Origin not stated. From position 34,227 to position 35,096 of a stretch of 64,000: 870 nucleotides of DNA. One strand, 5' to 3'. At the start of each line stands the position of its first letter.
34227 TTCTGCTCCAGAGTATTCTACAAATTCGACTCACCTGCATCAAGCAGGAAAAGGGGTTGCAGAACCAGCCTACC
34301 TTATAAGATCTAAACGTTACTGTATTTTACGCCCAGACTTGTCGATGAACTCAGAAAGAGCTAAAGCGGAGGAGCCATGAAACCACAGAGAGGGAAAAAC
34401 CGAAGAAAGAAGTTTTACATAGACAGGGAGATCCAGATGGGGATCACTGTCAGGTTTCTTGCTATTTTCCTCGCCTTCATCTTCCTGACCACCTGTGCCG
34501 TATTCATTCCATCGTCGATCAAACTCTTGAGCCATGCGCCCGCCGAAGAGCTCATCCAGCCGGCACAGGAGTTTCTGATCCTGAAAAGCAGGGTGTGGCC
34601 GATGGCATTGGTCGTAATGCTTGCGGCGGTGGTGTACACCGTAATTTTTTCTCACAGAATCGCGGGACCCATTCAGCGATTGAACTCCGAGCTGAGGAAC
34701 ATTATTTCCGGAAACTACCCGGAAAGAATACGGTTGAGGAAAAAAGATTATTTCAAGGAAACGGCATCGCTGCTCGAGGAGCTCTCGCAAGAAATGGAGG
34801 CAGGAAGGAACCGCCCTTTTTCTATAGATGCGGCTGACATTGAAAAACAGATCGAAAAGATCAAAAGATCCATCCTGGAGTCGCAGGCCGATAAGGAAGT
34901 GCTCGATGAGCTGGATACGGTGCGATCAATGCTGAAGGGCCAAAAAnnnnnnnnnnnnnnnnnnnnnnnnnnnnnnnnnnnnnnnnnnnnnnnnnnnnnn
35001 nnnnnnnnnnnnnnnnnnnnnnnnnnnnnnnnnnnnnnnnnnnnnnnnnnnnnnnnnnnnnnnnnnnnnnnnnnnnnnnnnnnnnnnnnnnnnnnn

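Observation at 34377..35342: HAMP-only two-TM membrane protein translationally coupled to a pilin-like gene, convergent with pilD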

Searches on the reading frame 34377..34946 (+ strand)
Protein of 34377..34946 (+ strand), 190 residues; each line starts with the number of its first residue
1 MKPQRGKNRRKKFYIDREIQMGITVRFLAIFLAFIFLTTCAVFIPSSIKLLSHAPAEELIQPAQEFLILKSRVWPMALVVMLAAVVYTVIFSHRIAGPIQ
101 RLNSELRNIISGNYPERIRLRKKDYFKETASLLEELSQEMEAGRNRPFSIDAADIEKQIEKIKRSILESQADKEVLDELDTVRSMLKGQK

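Call 3: search_protein_families(library=pfam, proteins=[window:34377-34946:+], max_evalue=1)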
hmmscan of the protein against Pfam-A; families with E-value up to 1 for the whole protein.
window:34377-34946:+ (190 aa): 5 families
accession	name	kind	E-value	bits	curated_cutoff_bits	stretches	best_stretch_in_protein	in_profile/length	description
PF03631.20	Virul_fac_BrkB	-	0.01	15.9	33.7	1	27-94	121-187/259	Virulence factor BrkB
PF04341.17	DUF485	-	0.065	13.7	28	0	73-107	53-87/88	Protein of unknown function, DUF485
PF00672.30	HAMP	-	0.13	13.1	25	1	91-124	2-35/53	HAMP domain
PF22610.1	CovS-like_HAMP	-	0.13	12.6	27.4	1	99-137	11-49/57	Histidine kinase, HAMP domain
PF00170.26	bZIP_1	-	0.17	12.5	27.6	1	117-144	19-46/64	bZIP transcription factor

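Call 4: search_protein_families(library=ncbifam, proteins=[window:34377-34946:+], max_evalue=1)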
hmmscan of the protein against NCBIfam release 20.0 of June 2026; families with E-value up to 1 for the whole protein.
window:34377-34946:+ (190 aa): 8 families
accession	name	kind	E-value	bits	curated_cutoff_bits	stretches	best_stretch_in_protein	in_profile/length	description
NF012163.2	BaeS_SmeS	equivalog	0.0002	20.4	500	1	72-142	165-235/457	sensor histidine kinase efflux regulator BaeS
NF033093.1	HK_VicK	exception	0.00027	19.7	680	1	65-140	7-82/448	cell wall metabolism sensor histidine kinase VicK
NF033092.0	HK_WalK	equivalog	0.00075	18.2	725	1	78-143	184-249/594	cell wall metabolism sensor histidine kinase WalK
NF007837.0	PRK10549.1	equivalog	0.003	16.3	603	1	74-143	167-236/466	envelope stress sensor histidine kinase BaeS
NF045911.1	TCSHisKinNblS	equivalog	0.0047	15.3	1000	1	79-141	193-251/621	two-component system sensor histidine kinase NblS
NF041210.1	his_kin_PieS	equivalog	0.033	13.2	850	1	78-144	174-240/474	two component system sensor histidine kinase PieS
NF038263.1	prot_phos_SiaA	equivalog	0.084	11.4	700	1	76-141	317-380/658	biofilm regulation protein phosphatase SiaA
NF033885.1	conj_TraP_IncI1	equivalog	0.42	10.3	135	0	64-146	7-90/217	conjugal transfer protein TraP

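Call 5: find_homologous_proteins(query=window:34377-34946:+, max_evalue=0.001)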
Query window:34377-34946:+ (190 aa): 6 proteins with E <= 0.001 among 144 candidates.
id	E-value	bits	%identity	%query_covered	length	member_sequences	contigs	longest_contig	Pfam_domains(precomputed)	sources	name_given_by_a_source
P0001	1.4e-115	401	100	100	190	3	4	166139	-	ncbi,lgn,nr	ncbi:MAG: hypothetical protein GTN70_03115 [Deltaproteobacteria bacterium]|nr:hypothetical protein [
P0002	1.2e-105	369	92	100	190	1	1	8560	-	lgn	-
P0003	2.2e-58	215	58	88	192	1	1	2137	-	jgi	jgi:hypothetical protein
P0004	3.8e-12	65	33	80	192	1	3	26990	-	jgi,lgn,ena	-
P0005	1.1e-10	60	32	72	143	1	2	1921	-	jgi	-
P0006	8.5e-8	51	34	68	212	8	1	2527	-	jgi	jgi:methyl-accepting chemotaxis protein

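Call 6: search_protein_families(library=phrogs, proteins=[window:34377-34946:+], max_evalue=1)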
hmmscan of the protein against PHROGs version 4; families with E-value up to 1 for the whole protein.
window:34377-34946:+ (190 aa): 4 families
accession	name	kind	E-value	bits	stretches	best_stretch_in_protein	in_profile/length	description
phrog_857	-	unknown function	0.0035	17.6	1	73-141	167-232/468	-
phrog_8572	-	unknown function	0.0054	16.8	1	73-142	193-262/533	-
phrog_4955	-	unknown function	0.0067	17.5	1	27-101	6-81/87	-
phrog_8196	-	unknown function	0.2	13.2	1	123-162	40-80/86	-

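Call 9: find_encoding_contigs(protein=P0003, flank=10000, max_places=4)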
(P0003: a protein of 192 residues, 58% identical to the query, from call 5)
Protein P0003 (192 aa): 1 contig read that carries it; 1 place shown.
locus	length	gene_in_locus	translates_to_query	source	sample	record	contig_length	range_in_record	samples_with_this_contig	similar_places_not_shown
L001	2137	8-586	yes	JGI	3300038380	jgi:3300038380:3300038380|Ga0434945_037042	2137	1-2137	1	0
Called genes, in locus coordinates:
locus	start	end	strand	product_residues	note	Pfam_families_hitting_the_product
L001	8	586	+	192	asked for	-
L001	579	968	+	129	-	PF07963:N_methyl, PF16732:ComP_DUS (weak)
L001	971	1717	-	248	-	PF06750:A24_N_bact, PF01478:Peptidase_A24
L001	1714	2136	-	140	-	?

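Call 10: find_encoding_contigs(protein=P0004, flank=10000, max_places=4)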
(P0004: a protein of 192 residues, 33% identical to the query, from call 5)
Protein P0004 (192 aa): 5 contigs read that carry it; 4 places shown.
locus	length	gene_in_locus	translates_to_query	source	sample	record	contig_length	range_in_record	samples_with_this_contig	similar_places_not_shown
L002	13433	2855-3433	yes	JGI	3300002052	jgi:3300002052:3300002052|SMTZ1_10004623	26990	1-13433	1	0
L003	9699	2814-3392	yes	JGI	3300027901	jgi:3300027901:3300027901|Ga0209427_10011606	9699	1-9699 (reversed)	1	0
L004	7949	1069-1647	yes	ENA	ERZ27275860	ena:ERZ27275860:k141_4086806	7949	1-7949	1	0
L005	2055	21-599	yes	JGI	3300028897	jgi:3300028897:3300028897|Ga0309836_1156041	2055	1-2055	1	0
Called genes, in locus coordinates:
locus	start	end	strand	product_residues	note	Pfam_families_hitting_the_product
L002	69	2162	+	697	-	PF00672:HAMP, PF01590:GAF, PF13185:GAF_2 (weak), PF13487:HD_5, PF01966:HD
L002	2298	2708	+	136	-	-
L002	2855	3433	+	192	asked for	-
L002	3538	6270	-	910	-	PF00690:Cation_ATPase_N, PF00122:E1-E2_ATPase, PF00702:Hydrolase, PF13246:Cation_ATPase, PF00689:Cation_ATPase_C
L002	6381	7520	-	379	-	PF03977:OAD_beta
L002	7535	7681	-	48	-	PF04277:OAD_gamma (weak)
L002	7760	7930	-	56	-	-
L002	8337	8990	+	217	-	-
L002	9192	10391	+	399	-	PF07690:MFS_1, PF06779:MFS_4 (weak), PF07690:MFS_1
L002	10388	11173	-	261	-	PF00174:Oxidored_molyb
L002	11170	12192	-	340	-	PF01761:DHQ_synthase, PF24621:DHQS_C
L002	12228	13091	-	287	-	PF00793:DAHP_synth_1, PF03102:NeuB (weak)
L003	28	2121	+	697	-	PF00672:HAMP, PF01590:GAF, PF13185:GAF_2 (weak), PF13487:HD_5, PF01966:HD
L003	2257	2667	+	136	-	-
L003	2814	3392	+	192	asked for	-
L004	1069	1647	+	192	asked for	-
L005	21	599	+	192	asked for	-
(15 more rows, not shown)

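Call 16: find_encoding_contigs(protein=P0002, flank=10000, max_places=3)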
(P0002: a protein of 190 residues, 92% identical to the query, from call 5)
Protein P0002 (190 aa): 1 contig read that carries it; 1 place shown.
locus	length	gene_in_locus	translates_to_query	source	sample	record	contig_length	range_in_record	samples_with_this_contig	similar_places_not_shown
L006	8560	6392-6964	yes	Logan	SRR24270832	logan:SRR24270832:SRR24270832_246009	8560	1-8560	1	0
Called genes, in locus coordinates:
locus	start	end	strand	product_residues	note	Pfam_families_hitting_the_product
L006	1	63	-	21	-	?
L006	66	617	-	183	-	PF04351:PilP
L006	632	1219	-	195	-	PF04350:PilO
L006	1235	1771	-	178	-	PF05137:PilN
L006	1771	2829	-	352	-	PF11104:PilM_2, PF14450:FtsA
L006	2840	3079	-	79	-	PF01381:HTH_3 (weak)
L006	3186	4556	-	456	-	PF00072:Response_reg, PF00158:Sigma54_activat, PF13191:AAA_16 (weak), PF14532:Sigma54_activ_2, PF07728:AAA_5 (weak), PF25601:AAA_lid_14, PF02954:HTH_8, PF18024:HTH_50 (weak)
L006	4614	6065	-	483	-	PF00512:HisKA, PF02518:HATPase_c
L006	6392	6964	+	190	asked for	-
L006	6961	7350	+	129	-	PF07963:N_methyl (weak)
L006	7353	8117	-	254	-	PF06750:A24_N_bact, PF01478:Peptidase_A24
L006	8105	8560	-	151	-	?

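Call 17: find_encoding_contigs(protein=P0006, flank=10000, max_places=3)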
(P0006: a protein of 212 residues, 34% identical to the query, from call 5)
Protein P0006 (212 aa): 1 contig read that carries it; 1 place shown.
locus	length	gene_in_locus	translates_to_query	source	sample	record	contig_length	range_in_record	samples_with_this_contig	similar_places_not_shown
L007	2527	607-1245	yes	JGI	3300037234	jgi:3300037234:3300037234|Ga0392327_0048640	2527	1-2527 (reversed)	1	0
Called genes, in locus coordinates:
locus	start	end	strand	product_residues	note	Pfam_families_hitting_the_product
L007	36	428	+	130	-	-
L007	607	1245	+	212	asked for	-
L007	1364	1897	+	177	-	PF08334:T2SSG (faint)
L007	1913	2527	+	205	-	?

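Call 18: find_encoding_contigs(protein=P0005, flank=10000, max_places=3)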
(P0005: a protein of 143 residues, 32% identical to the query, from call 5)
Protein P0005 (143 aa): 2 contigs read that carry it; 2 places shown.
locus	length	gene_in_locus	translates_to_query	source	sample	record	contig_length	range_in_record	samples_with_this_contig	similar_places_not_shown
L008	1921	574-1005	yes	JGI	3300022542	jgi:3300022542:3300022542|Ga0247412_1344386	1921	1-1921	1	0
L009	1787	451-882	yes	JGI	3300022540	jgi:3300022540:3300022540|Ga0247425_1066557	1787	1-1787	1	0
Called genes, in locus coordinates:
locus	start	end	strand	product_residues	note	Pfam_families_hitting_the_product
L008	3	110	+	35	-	?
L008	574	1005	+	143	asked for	-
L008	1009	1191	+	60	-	-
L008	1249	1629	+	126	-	-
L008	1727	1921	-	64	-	?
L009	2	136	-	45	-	?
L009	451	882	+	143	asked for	-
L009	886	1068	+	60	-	-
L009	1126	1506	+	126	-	-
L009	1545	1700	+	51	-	-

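Call 22: search_protein_representatives(alignment_id=A1)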
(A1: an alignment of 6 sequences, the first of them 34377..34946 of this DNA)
Query: 6 sequences, 188 profile positions. Proteins with E-value up to 0.001 (for the whole library): 9919; up to 1e-10: 2092; up to 1e-30: 125. The best 150 are listed.
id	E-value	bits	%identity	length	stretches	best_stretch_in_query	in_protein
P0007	2.5e-73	261.9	-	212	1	1-187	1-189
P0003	1.1e-70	253.3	-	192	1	2-187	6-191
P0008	2.1e-61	223.1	-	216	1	1-186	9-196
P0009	9.5e-60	217.7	-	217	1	1-186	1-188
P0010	2.4e-53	196.8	-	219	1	4-185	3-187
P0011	4.0e-53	196.1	-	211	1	2-163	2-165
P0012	7.2e-53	195.2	-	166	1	1-142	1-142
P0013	7.1e-48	178.9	-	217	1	3-159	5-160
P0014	1.3e-47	178.1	-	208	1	1-184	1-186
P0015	5.4e-47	176.1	-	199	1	4-153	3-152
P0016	7.0e-47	175.7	-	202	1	1-186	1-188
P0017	8.0e-47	175.5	-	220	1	4-186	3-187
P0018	3.1e-46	173.6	-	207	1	1-185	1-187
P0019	1.7e-45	171.2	-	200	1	1-171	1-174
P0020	2.3e-45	170.8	-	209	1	1-184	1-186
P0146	4.2e-30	121.0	-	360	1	5-180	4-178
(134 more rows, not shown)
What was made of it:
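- The listed best 150 are mostly ~190-230 aa (call 22).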

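Call 27: find_related_loci(query=A1, collection=genome_contigs, flank=6000)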
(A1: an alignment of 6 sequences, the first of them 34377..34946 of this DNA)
Query A1 (190 aa) in genome_contigs; peptide patterns used: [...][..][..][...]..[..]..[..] (x = any residue, [..] = any of these).
101 stretches matched a pattern; 14 encode a relative of the query (tblastn E <= 1e-3); 14 distinct loci.
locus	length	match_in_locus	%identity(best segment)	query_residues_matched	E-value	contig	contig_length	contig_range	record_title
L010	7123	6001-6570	91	1-190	6e-115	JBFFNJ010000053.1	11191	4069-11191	MAG: Candidatus Deferrimicrobia bacterium isolate Mix_mud18.2022.04.7 k141_2159691_length_11191_cov_7.0000, whole genome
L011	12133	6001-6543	29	7-182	3e-13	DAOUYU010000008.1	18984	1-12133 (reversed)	MAG TPA_asm: Candidatus Aminicenantes bacterium isolate CSMAG_935 CSMAG_935_k141_4946935_length_18984_cov_6.9684, whole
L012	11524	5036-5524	31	7-173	3e-13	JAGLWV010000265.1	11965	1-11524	MAG: Candidatus Aminicenantes bacterium isolate RS_12_32 ZL285.bin.32.fa_265, whole genome shotgun sequence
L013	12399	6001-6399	28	9-136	3e-13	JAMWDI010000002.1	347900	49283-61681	MAG: Candidatus Omnitrophota bacterium isolate SRBZ-1.bins.85.201808 NODE_15_length_347900_cov_60.395715, whole genome s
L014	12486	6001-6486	25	9-162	5e-13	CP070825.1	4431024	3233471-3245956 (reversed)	MAG: Candidatus Aminicenantes bacterium isolate bin112 chromosome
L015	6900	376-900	25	7-176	5e-13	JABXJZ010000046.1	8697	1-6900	MAG: Desulfobacterales bacterium isolate CR_Bin_060 NODE_62_length_8697_cov_7.782483, whole genome shotgun sequence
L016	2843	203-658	26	26-190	8e-13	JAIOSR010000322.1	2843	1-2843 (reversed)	MAG: Desulfobacterales bacterium isolate SMBSF49 bin_33_k127_179696, whole genome shotgun sequence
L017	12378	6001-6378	27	3-126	5e-12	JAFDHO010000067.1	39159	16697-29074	MAG: Deltaproteobacteria bacterium isolate Meg22_1214_Bin_272 Meg22_1214_Bin_272_scaffold_8636, whole genome shotgun seq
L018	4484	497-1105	23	9-187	9e-12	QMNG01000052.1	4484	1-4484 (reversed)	MAG: candidate division Kazan bacterium isolate B79_G16 B79_Guay16_scaffold_22644, whole genome shotgun sequence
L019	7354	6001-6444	28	26-162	1e-11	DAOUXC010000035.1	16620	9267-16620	MAG TPA_asm: Desulfobacteraceae bacterium isolate CSMAG_891 CSMAG_891_k141_173741_length_16620_cov_33.0535, whole genome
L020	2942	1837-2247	31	7-141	3e-11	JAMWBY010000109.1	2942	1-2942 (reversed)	MAG: Candidatus Omnitrophota bacterium isolate DG_2.bins.143.Tibet NODE_59144_length_2942_cov_1.948845, whole genome sho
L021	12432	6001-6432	24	7-145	1e-10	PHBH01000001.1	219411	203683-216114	MAG: Deltaproteobacteria bacterium HGW-Deltaproteobacteria-15 Ig3397_v2_scaffold_29, whole genome shotgun sequence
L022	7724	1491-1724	28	63-140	4e-10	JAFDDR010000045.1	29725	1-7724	MAG: Deltaproteobacteria bacterium isolate Meg19_1012_Bin_18 Meg19_1012_Bin_18_scaffold_9039, whole genome shotgun seque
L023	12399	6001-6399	28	9-136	3e-9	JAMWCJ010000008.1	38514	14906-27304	MAG: Candidatus Omnitrophota bacterium isolate QZM4.bins.109.Tibet NODE_1111_length_38514_cov_6.964050, whole genome sho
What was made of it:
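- X-pilin-pilD is kept at 92%, 91% and 58% identity (calls 16, 27, 9).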

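Call 29: find_related_loci(query=A1, collection=metagenome_contigs, flank=5000)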
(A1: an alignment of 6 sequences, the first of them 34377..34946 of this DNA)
Query A1 (190 aa) in metagenome_contigs; peptide patterns used: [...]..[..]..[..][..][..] (x = any residue, [..] = any of these).
360 stretches matched a pattern; 44 encode a relative of the query (tblastn E <= 1e-3); 44 distinct loci.
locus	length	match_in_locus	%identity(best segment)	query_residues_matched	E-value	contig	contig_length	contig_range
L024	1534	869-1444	28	1-188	2e-25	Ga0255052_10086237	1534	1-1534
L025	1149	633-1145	32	7-176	1e-20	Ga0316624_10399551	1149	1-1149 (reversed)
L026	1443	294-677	31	9-136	2e-20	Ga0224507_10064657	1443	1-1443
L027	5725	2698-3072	31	10-135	5e-19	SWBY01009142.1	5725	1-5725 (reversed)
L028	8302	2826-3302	33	7-158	2e-17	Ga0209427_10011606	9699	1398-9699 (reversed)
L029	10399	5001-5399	32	2-130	1e-16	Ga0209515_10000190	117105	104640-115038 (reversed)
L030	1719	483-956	29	7-161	2e-16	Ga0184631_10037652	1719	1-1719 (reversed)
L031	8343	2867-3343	33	7-158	2e-17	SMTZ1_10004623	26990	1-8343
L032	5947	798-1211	31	4-136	9e-15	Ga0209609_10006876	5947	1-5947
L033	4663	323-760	31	1-141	2e-14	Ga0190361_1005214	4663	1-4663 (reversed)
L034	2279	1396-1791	35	7-136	5e-14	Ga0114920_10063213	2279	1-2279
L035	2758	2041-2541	26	9-174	5e-14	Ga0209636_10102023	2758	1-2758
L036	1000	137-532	35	7-136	1e-13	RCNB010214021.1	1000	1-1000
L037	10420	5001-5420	28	7-141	4e-13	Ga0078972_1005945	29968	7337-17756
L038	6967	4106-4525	28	7-141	4e-13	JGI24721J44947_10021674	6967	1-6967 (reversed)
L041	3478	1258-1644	28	9-136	7e-13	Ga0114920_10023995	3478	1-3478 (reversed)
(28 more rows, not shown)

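Call 35: find_homologous_proteins(query=A2, max_evalue=1e-10)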
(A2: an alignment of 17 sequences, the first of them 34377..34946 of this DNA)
Query A2 (17 sequences) (190 aa, profile of the alignment): 502 proteins with E <= 1e-10 among 8000 candidates; the best 120 are listed.
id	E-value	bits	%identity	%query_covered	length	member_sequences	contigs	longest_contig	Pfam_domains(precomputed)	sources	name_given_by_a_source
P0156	5.4e-74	266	31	71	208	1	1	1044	-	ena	-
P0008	7.9e-74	266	30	91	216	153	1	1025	-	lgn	-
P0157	9.9e-74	265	31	78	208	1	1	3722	-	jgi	jgi:methyl-accepting chemotaxis protein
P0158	1.7e-73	264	30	77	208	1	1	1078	-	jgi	jgi:methyl-accepting chemotaxis protein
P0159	2.5e-73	264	30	69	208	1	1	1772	-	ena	-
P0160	3.3e-73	263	30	91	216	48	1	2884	-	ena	-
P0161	3.7e-73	263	29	94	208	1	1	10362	-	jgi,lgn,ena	-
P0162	5.9e-73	263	33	72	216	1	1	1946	-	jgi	jgi:methyl-accepting chemotaxis protein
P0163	5.9e-73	263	32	73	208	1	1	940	-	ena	-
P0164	8.2e-73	262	30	91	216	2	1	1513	-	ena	-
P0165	9.1e-73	262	28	94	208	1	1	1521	-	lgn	-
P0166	9.3e-73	262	29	73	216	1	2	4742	-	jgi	jgi:nitrate/nitrite-specific signal transduction histidine kinase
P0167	1.0e-72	262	29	73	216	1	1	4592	-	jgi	jgi:nitrate/nitrite-specific signal transduction histidine kinase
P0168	1.2e-72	262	30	69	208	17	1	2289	-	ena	-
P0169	1.3e-72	262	27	89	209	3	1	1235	-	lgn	-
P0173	5.0e-72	260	29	91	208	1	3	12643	-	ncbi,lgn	-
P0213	1.1e-70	255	29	68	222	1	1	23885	-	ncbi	-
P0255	1.5e-69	252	29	71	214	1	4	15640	-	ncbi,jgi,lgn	ncbi:MAG: methyl-accepting chemotaxis protein [Desulfobacteraceae bacterium]|jgi:methyl-accepting ch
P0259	2.0e-69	251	31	93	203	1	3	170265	-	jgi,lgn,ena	-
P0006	3.8e-69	250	34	68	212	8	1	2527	-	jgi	jgi:methyl-accepting chemotaxis protein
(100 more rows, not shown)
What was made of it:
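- Tried and rejected: Rejected on the family length distribution (calls 22, 35).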

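Call 39: find_homologous_proteins(query=P0146, max_evalue=0.00001)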
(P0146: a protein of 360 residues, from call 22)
Query P0146 (360 aa): 148 proteins with E <= 0.00001 among 8000 candidates; the best 120 are listed.
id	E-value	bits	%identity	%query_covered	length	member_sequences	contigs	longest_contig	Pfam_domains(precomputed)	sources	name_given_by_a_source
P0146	8.0e-234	793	100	100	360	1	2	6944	PF08334.17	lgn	-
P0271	2.1e-74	269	41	99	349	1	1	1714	PF08334.17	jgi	jgi:general secretion pathway protein G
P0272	3.6e-73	264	39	99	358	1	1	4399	PF08334.17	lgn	-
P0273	6.7e-67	244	37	96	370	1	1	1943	PF07963.18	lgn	-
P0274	2.1e-58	216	37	99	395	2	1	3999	PF07963.18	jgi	jgi:general secretion pathway protein G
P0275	2.4e-58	216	31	83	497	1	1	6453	PF07963.18,PF08334.17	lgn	-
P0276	2.8e-56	209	29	85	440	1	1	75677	-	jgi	-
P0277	6.9e-56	208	33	78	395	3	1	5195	PF07963.18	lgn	-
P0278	1.3e-55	207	28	87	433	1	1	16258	PF07963.18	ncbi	-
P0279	8.3e-55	204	33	98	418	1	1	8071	PF07963.18,PF08334.17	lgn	-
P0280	8.3e-53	198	32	99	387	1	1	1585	PF07963.18,PF08334.17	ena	-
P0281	1.8e-52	196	34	96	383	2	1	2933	-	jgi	-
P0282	1.9e-52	196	36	100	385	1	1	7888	-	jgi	jgi:general secretion pathway protein G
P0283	3.6e-52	195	31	80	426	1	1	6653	PF08334.17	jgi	-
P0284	1.0e-49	187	33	99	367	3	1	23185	PF07963.18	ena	-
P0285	6.8e-49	185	34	98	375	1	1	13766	PF07963.18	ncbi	-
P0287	9.8e-47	178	34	100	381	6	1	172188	PF07963.18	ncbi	-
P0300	1.0e-38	151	54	39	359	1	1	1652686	PF07963.18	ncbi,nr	ncbi:MAG: prepilin-type N-terminal cleavage/methylation domain-containing protein [Halioglobus sp.]|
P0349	1.5e-34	138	47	40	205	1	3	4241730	PF07963.18,PF08334.17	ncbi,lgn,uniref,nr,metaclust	ncbi:prepilin-type N-terminal cleavage/methylation domain-containing protein [Geopsychrobacter elect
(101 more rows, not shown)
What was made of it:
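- Synteny is conserved, and there are natural fusions (calls 9, 16, 39).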
